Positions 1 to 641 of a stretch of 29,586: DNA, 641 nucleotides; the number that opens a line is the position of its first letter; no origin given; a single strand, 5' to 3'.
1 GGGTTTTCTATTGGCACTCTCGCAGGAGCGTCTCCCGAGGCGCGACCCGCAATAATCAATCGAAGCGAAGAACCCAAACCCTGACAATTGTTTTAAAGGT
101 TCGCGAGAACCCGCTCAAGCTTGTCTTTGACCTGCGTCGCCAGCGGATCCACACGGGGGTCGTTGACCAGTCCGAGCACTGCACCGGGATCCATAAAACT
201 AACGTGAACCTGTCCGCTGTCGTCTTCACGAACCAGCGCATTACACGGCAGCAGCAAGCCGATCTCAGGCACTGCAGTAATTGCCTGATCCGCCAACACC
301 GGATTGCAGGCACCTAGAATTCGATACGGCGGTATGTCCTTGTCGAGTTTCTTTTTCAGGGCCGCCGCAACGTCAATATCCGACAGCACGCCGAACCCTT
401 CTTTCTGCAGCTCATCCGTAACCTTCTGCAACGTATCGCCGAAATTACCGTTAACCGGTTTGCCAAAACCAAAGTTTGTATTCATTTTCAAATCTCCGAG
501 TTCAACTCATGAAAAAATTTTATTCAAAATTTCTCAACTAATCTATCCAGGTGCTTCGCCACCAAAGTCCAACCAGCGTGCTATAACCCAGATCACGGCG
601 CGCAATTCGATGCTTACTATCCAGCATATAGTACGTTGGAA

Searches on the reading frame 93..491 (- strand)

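Call 11: search_protein_families(library=pfam, proteins=[window:93-491:-])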
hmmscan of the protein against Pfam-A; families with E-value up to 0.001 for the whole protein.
window:93-491:- (132 aa): 2 families
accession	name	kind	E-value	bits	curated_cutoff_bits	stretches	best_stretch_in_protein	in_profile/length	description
PF03625.19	DUF302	-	2.7e-27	94.9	23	1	39-102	1-63/63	Domain of unknown function DUF302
PF11503.13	YNR034W-A-like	-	0.00049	20.4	25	0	7-53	24-67/72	YNR034W-A-like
